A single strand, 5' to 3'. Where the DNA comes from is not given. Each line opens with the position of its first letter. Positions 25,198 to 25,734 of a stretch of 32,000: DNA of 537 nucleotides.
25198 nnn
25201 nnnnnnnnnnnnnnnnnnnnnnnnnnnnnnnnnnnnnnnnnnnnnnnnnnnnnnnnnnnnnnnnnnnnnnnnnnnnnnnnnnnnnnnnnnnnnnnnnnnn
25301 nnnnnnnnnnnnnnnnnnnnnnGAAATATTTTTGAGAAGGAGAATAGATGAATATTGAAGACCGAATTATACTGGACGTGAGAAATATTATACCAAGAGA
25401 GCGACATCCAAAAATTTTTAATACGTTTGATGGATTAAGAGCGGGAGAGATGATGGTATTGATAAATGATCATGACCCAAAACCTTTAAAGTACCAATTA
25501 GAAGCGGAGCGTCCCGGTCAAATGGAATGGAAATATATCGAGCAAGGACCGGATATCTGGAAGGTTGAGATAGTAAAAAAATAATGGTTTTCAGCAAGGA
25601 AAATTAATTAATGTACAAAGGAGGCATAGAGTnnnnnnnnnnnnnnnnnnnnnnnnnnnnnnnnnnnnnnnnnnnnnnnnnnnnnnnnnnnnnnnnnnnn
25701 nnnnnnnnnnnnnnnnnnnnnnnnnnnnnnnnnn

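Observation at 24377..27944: Exported HAO-family octaheme cytochrome in a cassette with four small cytoplasmic genes (DUF1858, two cupins, DUF2249) and a cytochrome c lipoprotein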

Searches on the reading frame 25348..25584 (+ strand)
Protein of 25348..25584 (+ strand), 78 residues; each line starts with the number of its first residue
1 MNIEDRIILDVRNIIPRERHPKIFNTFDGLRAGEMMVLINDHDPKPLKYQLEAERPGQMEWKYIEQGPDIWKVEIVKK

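Call 3: search_protein_families(library=pfam, proteins=[window:25348-25584:+], max_evalue=0.1)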
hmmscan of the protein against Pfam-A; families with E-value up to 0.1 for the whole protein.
window:25348-25584:+ (78 aa): 1 family
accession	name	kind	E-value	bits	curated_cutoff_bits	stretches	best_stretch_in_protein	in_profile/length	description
PF10006.14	DUF2249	-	2e-29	101.7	29.5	1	9-77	2-70/70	Uncharacterized conserved protein (DUF2249)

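Call 4: search_protein_families(library=ncbifam, proteins=[window:25348-25584:+], max_evalue=0.1)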
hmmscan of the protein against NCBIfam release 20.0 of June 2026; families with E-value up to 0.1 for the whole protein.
window:25348-25584:+ (78 aa): 0 families

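Call 10: find_encoding_contigs(protein=window:25348-25584:+, flank=10000, max_places=10)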
Protein window:25348-25584:+ (78 aa): 24 contigs read that carry it; 6 places shown.
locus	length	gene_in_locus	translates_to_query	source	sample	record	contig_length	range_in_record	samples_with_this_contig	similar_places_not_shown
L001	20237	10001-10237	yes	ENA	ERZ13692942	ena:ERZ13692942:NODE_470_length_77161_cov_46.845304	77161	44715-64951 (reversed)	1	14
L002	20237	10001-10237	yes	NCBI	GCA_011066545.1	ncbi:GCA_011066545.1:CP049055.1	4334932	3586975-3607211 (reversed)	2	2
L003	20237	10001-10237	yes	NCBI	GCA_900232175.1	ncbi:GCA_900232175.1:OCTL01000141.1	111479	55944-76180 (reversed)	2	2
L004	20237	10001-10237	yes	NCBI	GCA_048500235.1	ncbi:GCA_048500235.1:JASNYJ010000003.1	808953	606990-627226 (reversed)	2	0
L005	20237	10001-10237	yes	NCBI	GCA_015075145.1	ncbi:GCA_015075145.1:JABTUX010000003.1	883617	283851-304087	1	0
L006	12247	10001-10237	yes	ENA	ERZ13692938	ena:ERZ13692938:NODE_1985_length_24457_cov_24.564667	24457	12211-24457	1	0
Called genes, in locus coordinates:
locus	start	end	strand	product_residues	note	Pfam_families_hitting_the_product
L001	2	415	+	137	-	PF01250:Ribosomal_S6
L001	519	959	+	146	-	PF00436:SSB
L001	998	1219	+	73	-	PF01084:Ribosomal_S18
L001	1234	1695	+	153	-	PF01281:Ribosomal_L9_N, PF03948:Ribosomal_L9_C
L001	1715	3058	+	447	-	PF00772:DnaB, PF03796:DnaB_C, PF13481:AAA_25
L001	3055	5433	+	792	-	PF07244:POTRA, PF08478:POTRA_1 (faint), PF07244:POTRA, PF01103:Omp85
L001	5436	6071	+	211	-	PF03938:OmpH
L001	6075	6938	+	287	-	PF03331:LpxC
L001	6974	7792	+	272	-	PF25084:LbH_EIF2B (faint), PF25087:GMPPB_C, PF00132:Hexapep, PF13720:Acetyltransf_11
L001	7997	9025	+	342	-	PF01408:GFO_IDH_MocA, PF22725:GFO_IDH_MocA_C3, PF02894:GFO_IDH_MocA_C (weak)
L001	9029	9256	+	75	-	PF08984:DUF1858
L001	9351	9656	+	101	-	PF07883:Cupin_2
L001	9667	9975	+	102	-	-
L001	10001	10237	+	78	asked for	PF10006:DUF2249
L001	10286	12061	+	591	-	PF13447:Multi-haem_cyto, PF22142:Hao_C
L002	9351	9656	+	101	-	PF07883:Cupin_2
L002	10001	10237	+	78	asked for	PF10006:DUF2249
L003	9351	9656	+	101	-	PF07883:Cupin_2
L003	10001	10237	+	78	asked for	PF10006:DUF2249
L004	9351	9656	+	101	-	PF07883:Cupin_2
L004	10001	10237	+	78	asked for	PF10006:DUF2249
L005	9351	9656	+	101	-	PF07883:Cupin_2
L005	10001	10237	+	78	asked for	PF10006:DUF2249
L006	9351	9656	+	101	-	PF07883:Cupin_2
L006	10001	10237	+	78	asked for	PF10006:DUF2249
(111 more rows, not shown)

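Call 29: find_homologous_proteins(query=window:25348-25584:+, max_evalue=0.00001)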
Query window:25348-25584:+ (78 aa): 233 proteins with E <= 0.00001 among 235 candidates; the best 120 are listed.
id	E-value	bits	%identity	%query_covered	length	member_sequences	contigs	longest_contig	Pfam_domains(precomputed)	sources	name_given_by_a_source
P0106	2.1e-46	173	100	100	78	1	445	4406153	PF10006.15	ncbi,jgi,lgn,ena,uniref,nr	ncbi:hypothetical protein KsCSTR_40840 [Candidatus Kuenenia stuttgartiensis]|jgi:uncharacterized pro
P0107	3.1e-46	172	99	100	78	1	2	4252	PF10006.15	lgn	-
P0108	6.0e-46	171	99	100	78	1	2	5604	PF10006.15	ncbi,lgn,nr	ncbi:MAG: DUF2249 domain-containing protein [Candidatus Kuenenia sp.]|nr:DUF2249 domain-containing p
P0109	4.7e-42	159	99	92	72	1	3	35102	PF10006.15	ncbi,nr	ncbi:MAG: DUF2249 domain-containing protein [Candidatus Kuenenia stuttgartiensis]|nr:DUF2249 domain-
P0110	2.1e-41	157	87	100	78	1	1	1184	PF10006.15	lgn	-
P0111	8.6e-40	152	87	100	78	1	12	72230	PF10006.15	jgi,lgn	-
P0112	3.6e-38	147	85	100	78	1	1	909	PF10006.15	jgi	-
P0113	2.3e-37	144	83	92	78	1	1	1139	PF10006.15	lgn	-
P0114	1.1e-36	142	79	100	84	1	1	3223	PF10006.15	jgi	jgi:uncharacterized protein (DUF2249 family)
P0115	1.1e-36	142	79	100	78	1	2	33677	PF10006.15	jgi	-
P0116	1.6e-36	141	83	92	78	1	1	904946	PF10006.15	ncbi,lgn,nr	ncbi:MAG: DUF2249 domain-containing protein [Candidatus Brocadiaceae bacterium]|nr:DUF2249 domain-co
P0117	2.3e-36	141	78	100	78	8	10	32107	PF10006.15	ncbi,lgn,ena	-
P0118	3.5e-36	140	78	99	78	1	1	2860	PF10006.15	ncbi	-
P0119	4.9e-36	140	82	92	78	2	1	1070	PF10006.15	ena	-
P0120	1.4e-35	138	82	92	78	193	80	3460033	PF10006.15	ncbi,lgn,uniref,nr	ncbi:MAG: DUF2249 domain-containing protein [Candidatus Loosdrechtia sp.]|uniref:DUF2249 domain-cont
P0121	1.4e-35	138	79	92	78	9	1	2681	PF10006.15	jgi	jgi:uncharacterized protein (DUF2249 family)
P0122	1.5e-35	138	77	100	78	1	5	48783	PF10006.15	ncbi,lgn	ncbi:MAG: DUF2249 domain-containing protein [Candidatus Brocadiaceae bacterium]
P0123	1.5e-35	138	81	92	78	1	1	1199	PF10006.15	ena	-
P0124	1.8e-35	138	77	100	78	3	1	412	PF10006.15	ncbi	-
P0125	2.7e-35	137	77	100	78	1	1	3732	PF10006.15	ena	-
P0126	6.8e-35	136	79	92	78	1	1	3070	PF10006.15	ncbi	-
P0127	1.0e-34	136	77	99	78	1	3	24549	PF10006.15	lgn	-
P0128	1.1e-34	136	74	100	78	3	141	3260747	PF10006.15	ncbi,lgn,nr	ncbi:hypothetical protein B188_12750 [Candidatus Brocadiaceae bacterium B188]|nr:DUF2249 domain-cont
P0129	1.4e-34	135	77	99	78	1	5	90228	PF10006.15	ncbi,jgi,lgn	jgi:uncharacterized protein (DUF2249 family)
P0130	2.4e-34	134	82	92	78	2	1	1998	PF10006.15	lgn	-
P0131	4.9e-34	134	79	92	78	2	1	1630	PF10006.15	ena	-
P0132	1.5e-33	132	73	100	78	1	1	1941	PF10006.15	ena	-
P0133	5.6e-33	130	73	100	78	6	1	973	PF10006.15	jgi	jgi:uncharacterized protein (DUF2249 family)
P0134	1.2e-32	129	74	100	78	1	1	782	PF10006.15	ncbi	-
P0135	4.2e-32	127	79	92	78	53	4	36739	PF10006.15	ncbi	-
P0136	1.0e-31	126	76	92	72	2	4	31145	PF10006.15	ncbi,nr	ncbi:MAG: hemerythrin [Planctomycetes bacterium GWA2_40_7]|nr:MAG: hemerythrin [Planctomycetes bacte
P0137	2.0e-31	125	77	91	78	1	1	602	PF10006.15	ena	-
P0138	1.0e-30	123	77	91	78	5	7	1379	PF10006.15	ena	-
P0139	3.0e-30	121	75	92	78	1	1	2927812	PF10006.15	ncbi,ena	-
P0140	3.4e-30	121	75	92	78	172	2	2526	PF10006.15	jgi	jgi:uncharacterized protein (DUF2249 family)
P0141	7.4e-30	120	76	92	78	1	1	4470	PF10006.15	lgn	-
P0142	7.5e-30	120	68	100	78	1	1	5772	PF10006.15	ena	-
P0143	2.0e-29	119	70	97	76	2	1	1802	PF10006.15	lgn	-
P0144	3.4e-29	118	75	92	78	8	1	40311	PF10006.15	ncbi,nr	ncbi:MAG: DUF2249 domain-containing protein [Candidatus Brocadiales bacterium]|nr:DUF2249 domain-con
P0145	5.7e-29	117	76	92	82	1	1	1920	PF10006.15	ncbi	-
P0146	1.9e-28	116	66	97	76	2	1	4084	PF10006.15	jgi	jgi:uncharacterized protein (DUF2249 family)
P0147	2.5e-28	115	63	94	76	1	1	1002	PF10006.15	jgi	jgi:uncharacterized protein (DUF2249 family)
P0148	3.3e-28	115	71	92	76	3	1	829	PF10006.15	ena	-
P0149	5.1e-28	114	76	86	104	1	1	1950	PF10006.15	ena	-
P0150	8.2e-28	114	70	88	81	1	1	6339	PF10006.15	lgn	-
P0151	1.3e-27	113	59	96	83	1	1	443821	PF10006.15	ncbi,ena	-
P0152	1.3e-27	113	68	91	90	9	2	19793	PF10006.15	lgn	-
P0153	3.0e-27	112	65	96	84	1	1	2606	PF10006.15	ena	-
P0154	3.4e-27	112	67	92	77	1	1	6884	PF10006.15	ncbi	-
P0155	5.3e-27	111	67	86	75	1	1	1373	PF10006.15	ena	-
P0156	5.3e-27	111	64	92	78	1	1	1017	PF10006.15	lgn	-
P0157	7.0e-27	111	66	91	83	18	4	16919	PF10006.15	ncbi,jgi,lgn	jgi:uncharacterized protein (DUF2249 family)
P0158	7.1e-27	111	69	90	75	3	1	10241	PF10006.15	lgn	-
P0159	8.5e-27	110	66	87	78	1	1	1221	PF10006.15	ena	-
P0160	8.7e-27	110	60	99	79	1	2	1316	PF10006.15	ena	-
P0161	1.0e-26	110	62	91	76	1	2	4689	PF10006.15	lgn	-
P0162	1.3e-26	110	60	99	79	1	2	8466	PF10006.15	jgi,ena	-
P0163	1.3e-26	110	63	94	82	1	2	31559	PF10006.15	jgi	jgi:uncharacterized protein (DUF2249 family)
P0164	1.4e-26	110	64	92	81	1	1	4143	PF10006.15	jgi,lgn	jgi:uncharacterized protein (DUF2249 family)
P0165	1.8e-26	109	64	92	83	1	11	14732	PF10006.15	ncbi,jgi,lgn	-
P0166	2.0e-26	109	64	92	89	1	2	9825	PF10006.15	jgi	jgi:uncharacterized protein (DUF2249 family)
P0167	2.2e-26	109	67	100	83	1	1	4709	PF10006.15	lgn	-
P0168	2.3e-26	109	63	90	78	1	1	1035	PF10006.15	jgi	jgi:uncharacterized protein (DUF2249 family)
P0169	2.4e-26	109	60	100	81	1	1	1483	PF10006.15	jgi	jgi:uncharacterized protein (DUF2249 family)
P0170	2.5e-26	109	60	99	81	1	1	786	PF10006.15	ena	-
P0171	2.7e-26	109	70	91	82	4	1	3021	PF10006.15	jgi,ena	jgi:uncharacterized protein (DUF2249 family)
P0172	2.8e-26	109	66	86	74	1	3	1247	PF10006.15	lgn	-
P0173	3.0e-26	109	61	92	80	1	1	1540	PF10006.15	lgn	-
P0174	3.6e-26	108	62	100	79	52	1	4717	PF10006.15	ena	-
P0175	3.8e-26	108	66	86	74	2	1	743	PF10006.15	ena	-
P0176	4.6e-26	108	66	94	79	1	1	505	PF10006.15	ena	-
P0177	4.9e-26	108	63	91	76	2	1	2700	PF10006.15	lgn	-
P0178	5.1e-26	108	67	88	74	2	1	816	PF10006.15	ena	-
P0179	5.4e-26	108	64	90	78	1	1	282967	PF10006.15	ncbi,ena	-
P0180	5.6e-26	108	65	88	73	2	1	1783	PF10006.15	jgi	jgi:uncharacterized protein (DUF2249 family)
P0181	5.6e-26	108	65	91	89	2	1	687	PF10006.15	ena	-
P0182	6.3e-26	108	66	95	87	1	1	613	PF10006.15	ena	-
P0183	6.4e-26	108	63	91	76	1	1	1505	PF10006.15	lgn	-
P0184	7.9e-26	107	65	91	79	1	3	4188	PF10006.15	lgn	-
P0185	8.3e-26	107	67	88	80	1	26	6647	PF10006.15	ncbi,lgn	-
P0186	8.5e-26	107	67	88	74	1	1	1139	PF10006.15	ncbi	-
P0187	8.5e-26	107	67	88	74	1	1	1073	PF10006.15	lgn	-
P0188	8.7e-26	107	65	88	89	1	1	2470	PF10006.15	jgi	jgi:uncharacterized protein (DUF2249 family)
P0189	1.0e-25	107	61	97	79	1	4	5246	PF10006.15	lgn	-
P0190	1.1e-25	107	65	88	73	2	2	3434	PF10006.15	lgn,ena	-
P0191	1.1e-25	107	65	88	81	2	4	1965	PF10006.15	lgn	-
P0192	1.2e-25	107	60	94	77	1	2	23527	PF10006.15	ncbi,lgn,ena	-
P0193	1.2e-25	107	65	92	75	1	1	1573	PF10006.15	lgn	-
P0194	1.2e-25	107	62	91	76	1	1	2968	PF10006.15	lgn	-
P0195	1.4e-25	107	63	92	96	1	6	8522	PF10006.15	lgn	-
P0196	1.5e-25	106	59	97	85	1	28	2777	PF10006.15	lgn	-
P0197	1.5e-25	106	63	96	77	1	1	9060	PF10006.15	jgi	jgi:uncharacterized protein (DUF2249 family)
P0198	1.6e-25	106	68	91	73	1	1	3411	PF10006.15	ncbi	-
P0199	1.6e-25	106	63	91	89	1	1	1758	PF10006.15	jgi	jgi:uncharacterized protein (DUF2249 family)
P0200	1.8e-25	106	65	91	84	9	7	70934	PF10006.15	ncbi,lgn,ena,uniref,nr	ncbi:MAG: DUF2249 domain-containing protein [Gammaproteobacteria bacterium]|uniref:DUF2249 domain-co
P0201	1.9e-25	106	61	92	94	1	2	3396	PF10006.15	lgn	-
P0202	2.0e-25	106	59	97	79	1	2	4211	PF10006.15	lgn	-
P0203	2.2e-25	106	64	90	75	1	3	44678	PF10006.15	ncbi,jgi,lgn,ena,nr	ncbi:MAG TPA: DUF2249 domain-containing protein [Trueperaceae bacterium]|nr:DUF2249 domain-containin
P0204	2.4e-25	106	58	99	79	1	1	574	PF10006.15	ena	-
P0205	2.5e-25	106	65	92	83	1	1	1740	PF10006.15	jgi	jgi:uncharacterized protein (DUF2249 family)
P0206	2.6e-25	106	67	90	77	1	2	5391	PF10006.15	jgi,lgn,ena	jgi:uncharacterized protein (DUF2249 family)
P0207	2.8e-25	106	65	92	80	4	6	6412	PF10006.15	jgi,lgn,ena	-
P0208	2.9e-25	106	63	92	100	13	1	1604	PF10006.15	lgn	-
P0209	3.4e-25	105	65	88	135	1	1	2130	PF00221.25,PF10006.15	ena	-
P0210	3.6e-25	105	63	92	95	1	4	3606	PF10006.15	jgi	jgi:uncharacterized protein (DUF2249 family)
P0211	3.7e-25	105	64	92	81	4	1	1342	PF10006.15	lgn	-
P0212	3.7e-25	105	63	90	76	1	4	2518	PF10006.15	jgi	jgi:uncharacterized protein (DUF2249 family)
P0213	3.8e-25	105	62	91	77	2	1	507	PF10006.15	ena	-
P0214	4.1e-25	105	60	100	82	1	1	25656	PF10006.15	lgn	-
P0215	6.2e-25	105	64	90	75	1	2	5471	PF10006.15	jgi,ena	-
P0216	6.4e-25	104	60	96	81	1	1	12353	PF10006.15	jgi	jgi:uncharacterized protein (DUF2249 family)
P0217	6.9e-25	104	63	92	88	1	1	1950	PF10006.15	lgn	-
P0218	8.0e-25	104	65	91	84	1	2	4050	PF10006.15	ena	-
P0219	8.7e-25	104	62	91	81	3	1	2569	PF10006.15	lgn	-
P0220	8.8e-25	104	64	90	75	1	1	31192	PF10006.15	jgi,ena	-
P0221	8.8e-25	104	61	91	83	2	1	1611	PF10006.15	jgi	jgi:uncharacterized protein (DUF2249 family)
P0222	8.9e-25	104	63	92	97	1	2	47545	PF10006.15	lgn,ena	-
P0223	9.7e-25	104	66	90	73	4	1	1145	PF10006.15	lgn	-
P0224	1.1e-24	104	60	90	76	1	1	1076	PF10006.15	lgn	-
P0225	1.1e-24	104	63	97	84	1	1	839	PF10006.15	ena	-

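Call 30: find_encoding_contigs(protein=P0200, flank=7000, max_places=2)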
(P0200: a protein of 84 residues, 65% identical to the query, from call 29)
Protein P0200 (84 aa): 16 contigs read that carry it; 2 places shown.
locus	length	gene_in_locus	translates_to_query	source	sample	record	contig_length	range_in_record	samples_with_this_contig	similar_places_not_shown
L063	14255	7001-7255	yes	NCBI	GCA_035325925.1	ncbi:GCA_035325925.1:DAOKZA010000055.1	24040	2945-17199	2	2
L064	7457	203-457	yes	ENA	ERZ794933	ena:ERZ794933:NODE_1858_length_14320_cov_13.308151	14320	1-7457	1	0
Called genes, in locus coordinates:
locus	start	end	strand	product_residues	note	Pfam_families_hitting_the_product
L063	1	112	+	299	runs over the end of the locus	PF00578:AhpC-TSA, PF02630:SCO1-SenC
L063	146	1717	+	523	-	PF00033:Cytochrome_B, PF13631:Cytochrom_B_N_2, PF00037:Fer4 (faint), PF12837:Fer4_6 (weak), PF12838:Fer4_7, PF13187:Fer4_9 (weak), PF14697:Fer4_21 (weak), PF02662:FlpD, +2 more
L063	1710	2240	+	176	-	-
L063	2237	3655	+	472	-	PF00115:COX1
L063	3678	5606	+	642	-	PF00033:Cytochrome_B, PF13631:Cytochrom_B_N_2, PF00111:Fer2, PF00970:FAD_binding_6, PF00175:NAD_binding_1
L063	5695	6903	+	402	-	PF05940:NnrS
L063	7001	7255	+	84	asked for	PF10006:DUF2249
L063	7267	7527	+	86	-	PF10006:DUF2249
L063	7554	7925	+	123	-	PF04304:DUF454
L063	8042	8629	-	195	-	PF01613:Flavin_Reduct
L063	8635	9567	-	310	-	PF02423:OCD_Mu_crystall, PF01488:Shikimate_DH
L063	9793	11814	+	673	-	PF03477:ATP-cone, PF13597:NRDD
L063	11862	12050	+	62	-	PF13597:NRDD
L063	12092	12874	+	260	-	PF13353:Fer4_12 (faint), PF04055:Radical_SAM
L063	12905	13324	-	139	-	PF01894:YjbQ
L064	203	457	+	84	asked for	PF10006:DUF2249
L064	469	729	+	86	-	PF10006:DUF2249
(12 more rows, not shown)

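Call 31: find_encoding_contigs(protein=P0151, flank=7000, max_places=1)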
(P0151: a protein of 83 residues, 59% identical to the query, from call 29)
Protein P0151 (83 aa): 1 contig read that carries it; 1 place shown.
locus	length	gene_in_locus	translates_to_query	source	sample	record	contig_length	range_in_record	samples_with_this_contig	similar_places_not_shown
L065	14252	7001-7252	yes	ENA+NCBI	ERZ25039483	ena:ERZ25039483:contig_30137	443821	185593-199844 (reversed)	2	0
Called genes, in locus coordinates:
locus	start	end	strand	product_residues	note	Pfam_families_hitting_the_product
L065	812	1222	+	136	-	-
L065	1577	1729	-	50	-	-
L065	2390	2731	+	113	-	-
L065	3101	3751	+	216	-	PF00027:cNMP_binding, PF13545:HTH_Crp_2, PF00325:Crp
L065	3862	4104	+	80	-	PF08984:DUF1858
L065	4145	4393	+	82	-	PF13183:Fer4_8 (faint), PF13237:Fer4_10 (weak), PF14697:Fer4_21 (faint), PF12838:Fer4_7, PF13187:Fer4_9 (weak), PF12797:Fer4_2 (weak), PF00037:Fer4, PF12837:Fer4_6 (weak), +2 more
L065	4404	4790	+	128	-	PF01883:FeS_assembly_P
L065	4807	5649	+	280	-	PF08984:DUF1858, PF10006:DUF2249, PF01206:TusA (faint), PF10006:DUF2249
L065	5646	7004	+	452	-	-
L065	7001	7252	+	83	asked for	PF10006:DUF2249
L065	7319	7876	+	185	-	PF01814:Hemerythrin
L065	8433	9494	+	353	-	-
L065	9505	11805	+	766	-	PF04879:Molybdop_Fe4S4, PF00384:Molybdopterin, PF01568:Molydop_binding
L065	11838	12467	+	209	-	PF12797:Fer4_2 (faint), PF12838:Fer4_7 (faint), PF13187:Fer4_9 (faint), PF13237:Fer4_10 (faint), PF25160:LdpA_Fe-S-bd (faint), PF13247:Fer4_11, PF00037:Fer4 (weak), PF12837:Fer4_6 (weak), +1 more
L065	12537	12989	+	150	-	PF00355:Rieske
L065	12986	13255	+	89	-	-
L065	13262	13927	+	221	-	PF04982:TM_HPP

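Call 32: find_encoding_contigs(protein=P0203, flank=7000, max_places=1)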
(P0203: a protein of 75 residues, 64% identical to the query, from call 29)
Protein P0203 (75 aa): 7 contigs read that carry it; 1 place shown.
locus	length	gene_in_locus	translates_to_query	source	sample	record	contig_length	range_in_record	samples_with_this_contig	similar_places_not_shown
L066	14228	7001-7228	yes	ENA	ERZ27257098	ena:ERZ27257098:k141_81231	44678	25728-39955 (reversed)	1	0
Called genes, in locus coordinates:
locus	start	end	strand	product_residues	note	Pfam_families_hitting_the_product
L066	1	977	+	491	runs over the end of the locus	PF00067:p450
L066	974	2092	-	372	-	PF01547:SBP_bac_1, PF13531:SBP_bac_11, PF13416:SBP_bac_8, PF13343:SBP_bac_6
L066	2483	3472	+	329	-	PF00248:Aldo_ket_red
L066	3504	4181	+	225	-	PF00027:cNMP_binding, PF13545:HTH_Crp_2 (weak)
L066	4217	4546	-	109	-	PF01883:FeS_assembly_P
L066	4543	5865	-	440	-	-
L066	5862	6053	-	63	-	PF10006:DUF2249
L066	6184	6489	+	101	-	PF08984:DUF1858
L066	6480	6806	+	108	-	PF07883:Cupin_2 (weak)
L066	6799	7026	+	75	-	-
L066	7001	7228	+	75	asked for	PF10006:DUF2249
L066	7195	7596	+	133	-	PF07883:Cupin_2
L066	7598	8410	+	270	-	PF14256:YwiC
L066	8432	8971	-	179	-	PF06271:RDD (faint)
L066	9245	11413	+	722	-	PF01656:CbiA (faint), PF13500:AAA_26, PF07085:DRTGG, PF01515:PTA_PTB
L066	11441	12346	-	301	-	-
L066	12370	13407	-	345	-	PF08240:ADH_N, PF01262:AlaDh_PNT_C (weak), PF00107:ADH_zinc_N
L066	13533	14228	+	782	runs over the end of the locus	PF00488:MutS_V, PF20297:MSSS (weak), PF01713:Smr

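Call 36: find_encoding_contigs(protein=P0144, flank=8000, max_places=2)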
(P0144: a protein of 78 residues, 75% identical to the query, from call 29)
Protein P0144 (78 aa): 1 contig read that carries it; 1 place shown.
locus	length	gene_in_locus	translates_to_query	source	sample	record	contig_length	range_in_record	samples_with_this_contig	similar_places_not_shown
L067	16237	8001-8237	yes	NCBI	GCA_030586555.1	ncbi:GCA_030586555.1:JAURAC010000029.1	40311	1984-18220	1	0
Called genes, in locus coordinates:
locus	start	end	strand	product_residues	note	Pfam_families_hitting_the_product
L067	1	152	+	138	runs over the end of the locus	PF13470:PIN_3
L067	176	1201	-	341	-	PF04055:Radical_SAM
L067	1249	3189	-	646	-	PF00072:Response_reg, PF00989:PAS, PF13188:PAS_8 (weak), PF08448:PAS_4 (weak), PF13426:PAS_9, PF00512:HisKA (weak), PF02518:HATPase_c, PF00072:Response_reg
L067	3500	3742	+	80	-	-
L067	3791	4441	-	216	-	-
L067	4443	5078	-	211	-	PF04961:FTCD_C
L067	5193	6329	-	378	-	PF01476:LysM, PF03734:YkuD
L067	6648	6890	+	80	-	PF08984:DUF1858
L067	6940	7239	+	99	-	PF07883:Cupin_2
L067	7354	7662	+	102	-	PF07883:Cupin_2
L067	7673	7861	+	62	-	-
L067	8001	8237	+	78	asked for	PF10006:DUF2249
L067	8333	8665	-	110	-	-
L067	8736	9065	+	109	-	-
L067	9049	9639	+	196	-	PF01035:DNA_binding_1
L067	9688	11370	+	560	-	PF17391:Urocanase_N, PF01175:Urocanase, PF17392:Urocanase_C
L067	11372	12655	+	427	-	PF07969:Amidohydro_3, PF01979:Amidohydro_1, PF07969:Amidohydro_3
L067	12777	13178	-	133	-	-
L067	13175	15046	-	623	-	PF04055:Radical_SAM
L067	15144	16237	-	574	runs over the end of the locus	PF00082:Peptidase_S8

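Call 37: find_encoding_contigs(protein=P0139, flank=8000, max_places=1)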
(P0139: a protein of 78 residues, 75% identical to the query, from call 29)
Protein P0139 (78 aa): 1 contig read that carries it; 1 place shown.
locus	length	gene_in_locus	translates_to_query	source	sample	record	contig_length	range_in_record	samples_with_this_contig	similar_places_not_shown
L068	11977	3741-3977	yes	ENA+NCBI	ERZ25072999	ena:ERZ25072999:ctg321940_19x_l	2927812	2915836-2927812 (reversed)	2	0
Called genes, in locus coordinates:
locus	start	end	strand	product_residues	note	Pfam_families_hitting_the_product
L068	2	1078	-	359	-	?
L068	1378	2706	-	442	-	PF11638:DnaA_N, PF00308:Bac_DnaA, PF01695:IstB_IS21 (weak), PF13401:AAA_22 (faint), PF08299:Bac_DnaA_C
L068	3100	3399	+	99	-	PF07883:Cupin_2 (weak)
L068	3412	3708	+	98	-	-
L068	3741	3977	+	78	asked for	PF10006:DUF2249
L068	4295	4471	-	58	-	-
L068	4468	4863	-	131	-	PF00155:Aminotran_1_2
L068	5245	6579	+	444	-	PF00939:Na_sulph_symp, PF03600:CitMHS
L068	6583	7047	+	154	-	PF00582:Usp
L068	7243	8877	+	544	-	PF00890:FAD_binding_2, PF01266:DAO (weak), PF07992:Pyr_redox_2 (faint), PF12831:FAD_oxidored (weak), PF02910:Succ_DH_flav_C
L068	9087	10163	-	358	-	PF04055:Radical_SAM (weak), PF12544:LAM_C (weak)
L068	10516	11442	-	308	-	PF02749:QRPTase_N, PF01729:QRPTase_C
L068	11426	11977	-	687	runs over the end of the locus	PF00270:DEAD (faint), PF04851:ResIII, PF17757:UvrB_inter, PF27431:UvrB_3rd, PF00271:Helicase_C, PF12344:UvrB, PF02151:UVR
